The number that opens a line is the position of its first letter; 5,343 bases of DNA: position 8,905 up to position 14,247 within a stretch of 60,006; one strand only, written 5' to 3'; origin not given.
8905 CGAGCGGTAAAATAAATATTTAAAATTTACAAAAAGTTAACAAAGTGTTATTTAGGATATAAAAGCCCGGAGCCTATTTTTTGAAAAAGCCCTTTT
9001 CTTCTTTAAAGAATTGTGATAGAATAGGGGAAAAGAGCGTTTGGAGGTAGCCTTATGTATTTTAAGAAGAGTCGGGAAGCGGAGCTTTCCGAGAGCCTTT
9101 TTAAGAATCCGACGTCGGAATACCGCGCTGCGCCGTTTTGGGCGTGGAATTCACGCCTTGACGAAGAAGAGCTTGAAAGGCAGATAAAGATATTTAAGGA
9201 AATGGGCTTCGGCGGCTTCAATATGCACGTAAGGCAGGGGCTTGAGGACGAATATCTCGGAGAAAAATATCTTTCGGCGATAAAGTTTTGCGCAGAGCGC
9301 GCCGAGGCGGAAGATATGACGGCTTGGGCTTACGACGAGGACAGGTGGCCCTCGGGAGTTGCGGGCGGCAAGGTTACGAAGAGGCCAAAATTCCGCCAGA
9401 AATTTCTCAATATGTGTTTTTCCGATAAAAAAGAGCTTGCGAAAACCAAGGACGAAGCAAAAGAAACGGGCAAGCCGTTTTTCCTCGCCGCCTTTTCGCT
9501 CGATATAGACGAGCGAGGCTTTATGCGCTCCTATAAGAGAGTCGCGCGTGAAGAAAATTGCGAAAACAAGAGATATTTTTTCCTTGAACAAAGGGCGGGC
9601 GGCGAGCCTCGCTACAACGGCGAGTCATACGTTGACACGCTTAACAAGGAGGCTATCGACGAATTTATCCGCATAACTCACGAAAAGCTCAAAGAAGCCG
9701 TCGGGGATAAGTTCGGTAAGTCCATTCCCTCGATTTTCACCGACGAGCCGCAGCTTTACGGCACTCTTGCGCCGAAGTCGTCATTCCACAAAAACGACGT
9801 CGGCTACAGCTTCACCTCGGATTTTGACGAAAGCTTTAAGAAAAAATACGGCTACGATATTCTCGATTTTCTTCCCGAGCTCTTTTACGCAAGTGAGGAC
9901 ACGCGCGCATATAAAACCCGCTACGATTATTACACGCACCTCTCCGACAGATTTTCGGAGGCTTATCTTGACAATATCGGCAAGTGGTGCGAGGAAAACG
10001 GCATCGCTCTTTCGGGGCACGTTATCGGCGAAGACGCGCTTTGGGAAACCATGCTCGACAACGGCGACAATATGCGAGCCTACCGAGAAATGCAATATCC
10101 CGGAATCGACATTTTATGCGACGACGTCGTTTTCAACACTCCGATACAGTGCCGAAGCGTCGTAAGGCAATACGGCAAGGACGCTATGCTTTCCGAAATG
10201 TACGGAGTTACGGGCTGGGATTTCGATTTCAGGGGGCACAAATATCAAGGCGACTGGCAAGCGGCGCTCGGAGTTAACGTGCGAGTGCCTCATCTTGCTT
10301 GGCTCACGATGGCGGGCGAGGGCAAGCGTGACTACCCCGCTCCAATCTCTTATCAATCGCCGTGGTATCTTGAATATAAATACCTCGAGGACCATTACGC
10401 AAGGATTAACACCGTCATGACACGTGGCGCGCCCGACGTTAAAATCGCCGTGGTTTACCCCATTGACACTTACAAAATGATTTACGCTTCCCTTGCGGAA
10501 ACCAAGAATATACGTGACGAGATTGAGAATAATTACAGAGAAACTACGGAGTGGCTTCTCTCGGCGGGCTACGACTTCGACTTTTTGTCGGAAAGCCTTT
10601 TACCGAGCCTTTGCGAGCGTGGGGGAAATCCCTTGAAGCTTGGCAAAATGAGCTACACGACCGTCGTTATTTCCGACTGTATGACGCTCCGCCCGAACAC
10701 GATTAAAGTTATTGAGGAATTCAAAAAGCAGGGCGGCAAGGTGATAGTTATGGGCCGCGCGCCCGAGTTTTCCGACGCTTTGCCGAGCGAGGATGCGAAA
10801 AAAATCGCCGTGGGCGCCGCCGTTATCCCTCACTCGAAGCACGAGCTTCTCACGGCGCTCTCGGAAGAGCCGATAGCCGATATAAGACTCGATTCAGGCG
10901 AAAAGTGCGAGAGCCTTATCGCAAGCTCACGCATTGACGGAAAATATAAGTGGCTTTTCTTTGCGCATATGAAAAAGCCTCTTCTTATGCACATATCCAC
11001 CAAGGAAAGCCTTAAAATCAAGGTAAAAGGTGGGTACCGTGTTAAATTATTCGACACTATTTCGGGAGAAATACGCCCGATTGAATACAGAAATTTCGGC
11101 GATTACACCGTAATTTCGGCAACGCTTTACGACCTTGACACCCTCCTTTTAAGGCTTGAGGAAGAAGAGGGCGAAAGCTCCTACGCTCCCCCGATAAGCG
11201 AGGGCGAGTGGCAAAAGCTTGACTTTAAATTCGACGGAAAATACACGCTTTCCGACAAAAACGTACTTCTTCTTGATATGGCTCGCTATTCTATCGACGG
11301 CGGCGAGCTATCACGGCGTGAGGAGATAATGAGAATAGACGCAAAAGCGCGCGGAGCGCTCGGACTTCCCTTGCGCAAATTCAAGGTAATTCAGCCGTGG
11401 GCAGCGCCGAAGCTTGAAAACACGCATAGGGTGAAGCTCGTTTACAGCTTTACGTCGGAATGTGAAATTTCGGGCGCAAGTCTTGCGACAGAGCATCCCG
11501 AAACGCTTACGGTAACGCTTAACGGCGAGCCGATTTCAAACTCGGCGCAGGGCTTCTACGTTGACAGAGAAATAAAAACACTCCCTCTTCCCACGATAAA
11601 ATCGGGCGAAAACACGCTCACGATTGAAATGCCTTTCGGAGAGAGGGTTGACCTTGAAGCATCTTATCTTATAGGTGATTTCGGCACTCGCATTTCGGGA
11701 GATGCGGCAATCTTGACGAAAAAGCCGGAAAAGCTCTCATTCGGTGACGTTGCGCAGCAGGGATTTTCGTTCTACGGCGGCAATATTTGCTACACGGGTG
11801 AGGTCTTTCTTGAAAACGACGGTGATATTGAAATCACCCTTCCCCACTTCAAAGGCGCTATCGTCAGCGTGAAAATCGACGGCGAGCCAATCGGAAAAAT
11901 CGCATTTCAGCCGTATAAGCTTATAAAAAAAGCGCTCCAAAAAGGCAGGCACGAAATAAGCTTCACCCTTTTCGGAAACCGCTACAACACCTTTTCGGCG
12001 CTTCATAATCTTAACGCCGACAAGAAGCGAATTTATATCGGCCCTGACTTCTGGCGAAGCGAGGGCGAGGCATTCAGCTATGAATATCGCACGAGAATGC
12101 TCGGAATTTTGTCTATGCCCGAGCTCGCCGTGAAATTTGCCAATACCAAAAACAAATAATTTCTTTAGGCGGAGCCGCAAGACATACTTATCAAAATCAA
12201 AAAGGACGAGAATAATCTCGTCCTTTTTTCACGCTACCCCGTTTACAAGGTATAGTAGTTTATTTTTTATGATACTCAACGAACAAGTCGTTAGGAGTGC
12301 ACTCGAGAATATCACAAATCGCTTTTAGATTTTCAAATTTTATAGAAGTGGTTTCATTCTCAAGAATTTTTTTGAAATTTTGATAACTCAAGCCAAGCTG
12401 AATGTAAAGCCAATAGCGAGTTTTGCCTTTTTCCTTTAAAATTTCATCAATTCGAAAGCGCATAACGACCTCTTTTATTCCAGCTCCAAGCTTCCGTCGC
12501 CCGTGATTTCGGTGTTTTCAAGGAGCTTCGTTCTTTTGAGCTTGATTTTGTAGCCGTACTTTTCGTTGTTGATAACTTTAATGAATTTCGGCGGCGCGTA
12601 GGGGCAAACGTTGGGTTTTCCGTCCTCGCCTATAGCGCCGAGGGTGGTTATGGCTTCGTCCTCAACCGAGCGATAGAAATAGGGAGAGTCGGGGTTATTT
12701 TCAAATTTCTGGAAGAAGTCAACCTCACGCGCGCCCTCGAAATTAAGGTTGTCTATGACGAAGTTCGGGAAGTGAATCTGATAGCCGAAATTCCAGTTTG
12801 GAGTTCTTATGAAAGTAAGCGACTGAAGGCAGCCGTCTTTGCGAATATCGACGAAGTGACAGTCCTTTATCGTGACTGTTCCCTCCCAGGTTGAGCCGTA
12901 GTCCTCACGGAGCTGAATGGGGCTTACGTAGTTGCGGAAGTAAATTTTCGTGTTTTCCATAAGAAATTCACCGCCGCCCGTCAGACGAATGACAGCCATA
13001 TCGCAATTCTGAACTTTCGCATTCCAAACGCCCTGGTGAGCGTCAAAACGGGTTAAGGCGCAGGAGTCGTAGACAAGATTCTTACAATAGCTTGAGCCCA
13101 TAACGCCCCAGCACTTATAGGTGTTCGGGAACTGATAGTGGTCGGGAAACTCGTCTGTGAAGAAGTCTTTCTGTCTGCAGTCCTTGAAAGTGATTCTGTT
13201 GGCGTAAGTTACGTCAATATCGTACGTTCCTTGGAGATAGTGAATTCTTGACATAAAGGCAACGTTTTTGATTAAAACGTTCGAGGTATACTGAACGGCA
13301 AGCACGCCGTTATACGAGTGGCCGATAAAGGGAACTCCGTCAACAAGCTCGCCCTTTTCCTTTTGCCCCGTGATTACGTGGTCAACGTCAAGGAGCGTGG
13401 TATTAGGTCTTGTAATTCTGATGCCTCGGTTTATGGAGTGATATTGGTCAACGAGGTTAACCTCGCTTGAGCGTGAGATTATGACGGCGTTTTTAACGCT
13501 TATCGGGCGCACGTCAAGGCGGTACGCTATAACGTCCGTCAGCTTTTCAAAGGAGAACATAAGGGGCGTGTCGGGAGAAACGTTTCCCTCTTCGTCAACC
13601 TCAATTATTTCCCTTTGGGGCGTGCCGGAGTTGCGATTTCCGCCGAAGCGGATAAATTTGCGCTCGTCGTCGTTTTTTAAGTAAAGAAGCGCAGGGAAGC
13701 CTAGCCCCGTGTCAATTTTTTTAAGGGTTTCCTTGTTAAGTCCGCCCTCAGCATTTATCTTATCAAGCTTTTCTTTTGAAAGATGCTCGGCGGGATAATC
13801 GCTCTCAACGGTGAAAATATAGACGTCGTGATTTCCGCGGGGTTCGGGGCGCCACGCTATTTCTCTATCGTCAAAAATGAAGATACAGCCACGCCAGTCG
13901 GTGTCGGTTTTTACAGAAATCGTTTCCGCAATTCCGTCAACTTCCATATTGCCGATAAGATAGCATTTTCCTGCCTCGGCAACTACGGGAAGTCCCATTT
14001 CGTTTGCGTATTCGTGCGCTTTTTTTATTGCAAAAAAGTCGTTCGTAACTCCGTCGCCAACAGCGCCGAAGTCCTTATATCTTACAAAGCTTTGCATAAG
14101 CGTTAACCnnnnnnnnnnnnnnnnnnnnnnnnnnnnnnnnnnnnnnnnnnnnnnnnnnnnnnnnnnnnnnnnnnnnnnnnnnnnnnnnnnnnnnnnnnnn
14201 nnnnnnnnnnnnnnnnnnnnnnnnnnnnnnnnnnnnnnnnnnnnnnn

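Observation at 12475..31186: Six-member paralogous radiation of beta-helix proteins (five without signal peptides, one lipoprotein) forming the core of a transporter-less glycan-type locus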

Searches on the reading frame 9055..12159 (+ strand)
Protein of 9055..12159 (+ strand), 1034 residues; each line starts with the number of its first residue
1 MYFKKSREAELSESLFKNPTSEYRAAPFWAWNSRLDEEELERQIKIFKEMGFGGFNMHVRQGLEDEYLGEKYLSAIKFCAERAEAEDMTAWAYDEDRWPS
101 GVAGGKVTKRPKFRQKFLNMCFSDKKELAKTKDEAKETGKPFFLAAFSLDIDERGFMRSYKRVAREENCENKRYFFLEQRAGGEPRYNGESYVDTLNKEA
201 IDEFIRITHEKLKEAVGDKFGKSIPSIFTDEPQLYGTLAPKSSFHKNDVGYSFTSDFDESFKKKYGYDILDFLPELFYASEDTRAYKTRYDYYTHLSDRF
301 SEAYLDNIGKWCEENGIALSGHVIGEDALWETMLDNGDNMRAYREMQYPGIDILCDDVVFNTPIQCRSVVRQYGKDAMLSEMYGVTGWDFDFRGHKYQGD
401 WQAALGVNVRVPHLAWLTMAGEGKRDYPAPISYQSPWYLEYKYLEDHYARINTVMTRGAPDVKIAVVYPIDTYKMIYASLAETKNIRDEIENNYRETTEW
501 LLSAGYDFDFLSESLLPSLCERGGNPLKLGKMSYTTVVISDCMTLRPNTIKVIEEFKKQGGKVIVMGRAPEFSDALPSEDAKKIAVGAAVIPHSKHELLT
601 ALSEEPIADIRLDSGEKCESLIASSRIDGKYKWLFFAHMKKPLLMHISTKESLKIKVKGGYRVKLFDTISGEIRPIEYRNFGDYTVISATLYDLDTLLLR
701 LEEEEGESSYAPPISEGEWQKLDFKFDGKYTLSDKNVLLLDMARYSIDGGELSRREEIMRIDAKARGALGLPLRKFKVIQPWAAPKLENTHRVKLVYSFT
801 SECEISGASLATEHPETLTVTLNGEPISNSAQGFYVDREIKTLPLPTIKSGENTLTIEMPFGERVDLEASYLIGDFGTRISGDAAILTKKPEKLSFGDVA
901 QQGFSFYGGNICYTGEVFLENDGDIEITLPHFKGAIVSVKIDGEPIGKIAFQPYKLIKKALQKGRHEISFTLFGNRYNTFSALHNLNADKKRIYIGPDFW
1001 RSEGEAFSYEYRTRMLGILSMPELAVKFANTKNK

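Call 6: search_protein_families(library=pfam, proteins=[window:9055-12159:+], max_evalue=0.01)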
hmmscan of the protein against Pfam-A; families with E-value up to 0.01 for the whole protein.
window:9055-12159:+ (1034 aa): 1 family
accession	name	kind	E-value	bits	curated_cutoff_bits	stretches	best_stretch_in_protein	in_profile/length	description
PF17132.9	Glyco_hydro_106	-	2e-12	46.9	29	1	193-590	268-647/743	alpha-L-rhamnosidase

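Call 16: search_protein_families(library=ncbifam, proteins=[window:9055-12159:+], max_evalue=0.01)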
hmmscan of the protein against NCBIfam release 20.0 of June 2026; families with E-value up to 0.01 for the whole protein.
window:9055-12159:+ (1034 aa): 1 family
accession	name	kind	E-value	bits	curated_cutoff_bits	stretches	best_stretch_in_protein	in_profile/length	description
NF049897.1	AlphaRhamBT4145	equivalog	1.1e-13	50.2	1300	2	443-571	445-575/897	alpha-L-rhamnosidase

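Call 80: search_solved_structures(query=window:9055-12159:+, max_evalue=0.01)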
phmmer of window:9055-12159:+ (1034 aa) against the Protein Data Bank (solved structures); distinct sequences matched with E-value up to 0.01: 1.
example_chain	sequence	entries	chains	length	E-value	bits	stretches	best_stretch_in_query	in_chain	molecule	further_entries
6q2f_A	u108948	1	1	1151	0.0019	19.6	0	252-413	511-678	Glycoside hydrolase family protein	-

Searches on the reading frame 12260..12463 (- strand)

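Call 20: search_protein_families(library=pfam, proteins=[window:12260-12463:-], max_evalue=0.01)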
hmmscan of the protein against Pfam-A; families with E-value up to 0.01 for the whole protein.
window:12260-12463:- (67 aa): 1 family
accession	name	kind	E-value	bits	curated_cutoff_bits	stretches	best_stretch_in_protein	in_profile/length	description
PF13443.12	HTH_26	-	2e-14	54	22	1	4-62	1-59/63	Cro/C1-type HTH DNA-binding domain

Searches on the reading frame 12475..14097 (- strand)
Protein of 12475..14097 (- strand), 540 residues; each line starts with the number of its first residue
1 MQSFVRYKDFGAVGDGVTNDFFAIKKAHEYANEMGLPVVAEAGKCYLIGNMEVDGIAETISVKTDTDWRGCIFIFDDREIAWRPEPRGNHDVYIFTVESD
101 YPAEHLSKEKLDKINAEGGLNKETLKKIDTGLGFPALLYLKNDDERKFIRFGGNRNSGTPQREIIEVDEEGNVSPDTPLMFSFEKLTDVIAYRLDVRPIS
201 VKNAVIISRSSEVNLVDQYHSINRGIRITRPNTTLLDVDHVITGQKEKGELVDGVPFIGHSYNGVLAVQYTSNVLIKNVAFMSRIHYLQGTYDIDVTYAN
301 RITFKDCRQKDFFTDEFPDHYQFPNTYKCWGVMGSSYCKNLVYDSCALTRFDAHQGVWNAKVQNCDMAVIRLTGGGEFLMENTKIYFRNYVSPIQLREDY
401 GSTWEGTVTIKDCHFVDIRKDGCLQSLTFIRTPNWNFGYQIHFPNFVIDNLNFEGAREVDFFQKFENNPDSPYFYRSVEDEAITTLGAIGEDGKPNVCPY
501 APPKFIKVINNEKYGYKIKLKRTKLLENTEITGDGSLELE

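Call 5: search_protein_families(library=pfam, proteins=[window:12475-14097:-], max_evalue=0.1)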
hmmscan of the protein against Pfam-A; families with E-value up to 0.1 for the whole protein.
window:12475-14097:- (540 aa): 2 families
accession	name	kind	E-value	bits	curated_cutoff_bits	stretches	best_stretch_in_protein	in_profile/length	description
PF13229.12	Beta_helix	-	0.00074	19.6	25.9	0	267-423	27-142/158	Right handed beta helix region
PF12708.12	Pect-lyase_RHGA_epim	-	0.0047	17.2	27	1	7-32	4-31/213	Rhamnogalacturonase A/epimerase, pectate lyase-like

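Call 8: search_solved_structures(query=A1, max_evalue=10, show_alignments=2)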
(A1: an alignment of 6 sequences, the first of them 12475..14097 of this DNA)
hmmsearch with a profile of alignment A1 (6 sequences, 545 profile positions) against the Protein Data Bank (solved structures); distinct sequences matched with E-value up to 10: 11.
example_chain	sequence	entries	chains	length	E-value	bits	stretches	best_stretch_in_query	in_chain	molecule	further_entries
8x8m_A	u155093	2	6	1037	1.4e-08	37.2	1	312-420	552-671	Probable tail spike protein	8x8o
5m5z_A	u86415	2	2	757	1.9e-06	30.1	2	4-42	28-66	Beta-1,3-glucanase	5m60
6e0v_A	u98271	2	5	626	3.6e-06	29.2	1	3-44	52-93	Bacteriophage Phi92 gp150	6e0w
7b8b_A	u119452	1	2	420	0.00036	22.6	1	5-61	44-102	Polygalacturonase ADPG2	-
3eqn_A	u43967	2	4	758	0.00055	22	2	3-57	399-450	Glucan 1,3-beta-glucosidase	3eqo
3zpp_A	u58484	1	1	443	0.001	21.1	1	6-50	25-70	CELL WALL SURFACE ANCHOR FAMILY PROTEIN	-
8xfq_A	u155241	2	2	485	0.014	17.4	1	8-71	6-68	mannuronan 5-epimerase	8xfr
8ja4_A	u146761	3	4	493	0.014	17.3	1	8-71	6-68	mannuronan 5-epimerase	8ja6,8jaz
5lw3_A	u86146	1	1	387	0.021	16.8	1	8-35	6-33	Poly(beta-D-mannuronate) C5 epimerase 6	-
2pyg_A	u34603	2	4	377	0.081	14.9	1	8-35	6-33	Poly(beta-D-mannuronate) C5 epimerase 4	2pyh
6j13_A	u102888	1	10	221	1.2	11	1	109-183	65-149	2-cys peroxiredoxin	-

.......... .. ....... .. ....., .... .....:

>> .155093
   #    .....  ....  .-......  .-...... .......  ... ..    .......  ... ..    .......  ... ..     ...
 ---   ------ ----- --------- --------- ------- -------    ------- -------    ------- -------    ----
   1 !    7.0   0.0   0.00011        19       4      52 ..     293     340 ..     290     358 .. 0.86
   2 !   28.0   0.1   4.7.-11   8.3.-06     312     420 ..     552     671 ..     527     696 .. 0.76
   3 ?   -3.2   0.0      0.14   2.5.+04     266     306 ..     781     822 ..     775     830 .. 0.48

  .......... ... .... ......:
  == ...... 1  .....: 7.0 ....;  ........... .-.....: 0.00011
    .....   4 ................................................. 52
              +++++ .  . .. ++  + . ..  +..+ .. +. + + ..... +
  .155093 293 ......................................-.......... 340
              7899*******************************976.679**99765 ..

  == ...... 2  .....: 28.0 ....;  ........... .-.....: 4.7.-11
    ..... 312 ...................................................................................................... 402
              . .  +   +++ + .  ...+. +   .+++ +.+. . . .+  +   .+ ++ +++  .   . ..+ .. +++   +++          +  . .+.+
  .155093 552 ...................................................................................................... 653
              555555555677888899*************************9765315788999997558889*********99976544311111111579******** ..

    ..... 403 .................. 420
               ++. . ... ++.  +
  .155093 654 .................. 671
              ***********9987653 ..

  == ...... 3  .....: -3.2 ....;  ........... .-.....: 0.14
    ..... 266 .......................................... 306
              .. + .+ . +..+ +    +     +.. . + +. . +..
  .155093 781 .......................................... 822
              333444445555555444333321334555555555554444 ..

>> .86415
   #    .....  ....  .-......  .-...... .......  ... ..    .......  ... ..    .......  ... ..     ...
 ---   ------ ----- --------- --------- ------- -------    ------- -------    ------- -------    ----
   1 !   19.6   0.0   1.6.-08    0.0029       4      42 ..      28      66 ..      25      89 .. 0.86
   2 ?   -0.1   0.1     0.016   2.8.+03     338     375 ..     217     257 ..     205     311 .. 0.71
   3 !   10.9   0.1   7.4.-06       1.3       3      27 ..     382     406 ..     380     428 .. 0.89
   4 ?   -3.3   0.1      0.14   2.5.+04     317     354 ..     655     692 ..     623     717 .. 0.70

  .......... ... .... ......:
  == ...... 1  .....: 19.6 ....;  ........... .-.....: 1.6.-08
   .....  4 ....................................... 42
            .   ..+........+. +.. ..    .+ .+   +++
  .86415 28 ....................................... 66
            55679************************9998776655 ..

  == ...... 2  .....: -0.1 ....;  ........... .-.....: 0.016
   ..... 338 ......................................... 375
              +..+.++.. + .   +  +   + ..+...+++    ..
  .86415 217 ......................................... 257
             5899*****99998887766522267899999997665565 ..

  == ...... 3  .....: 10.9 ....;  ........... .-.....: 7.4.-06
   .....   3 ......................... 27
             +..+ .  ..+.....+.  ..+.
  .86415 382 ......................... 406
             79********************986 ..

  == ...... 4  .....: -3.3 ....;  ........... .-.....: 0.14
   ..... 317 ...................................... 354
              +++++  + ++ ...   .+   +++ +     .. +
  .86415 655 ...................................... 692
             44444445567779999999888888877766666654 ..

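Call 94: search_protein_families(library=phrogs, proteins=[window:12475-14097:-], max_evalue=0.001)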
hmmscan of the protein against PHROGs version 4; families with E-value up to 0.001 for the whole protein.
window:12475-14097:- (540 aa): 3 families
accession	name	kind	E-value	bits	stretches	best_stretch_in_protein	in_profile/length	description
phrog_23059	-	tail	5.2e-31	108.4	1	5-448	128-532/1027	tail fiber protein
phrog_16586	-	tail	6.6e-22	78.4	2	326-416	524-623/963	tail fiber protein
phrog_14558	-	tail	3.2e-06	26.7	1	2-73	102-171/740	tail spike protein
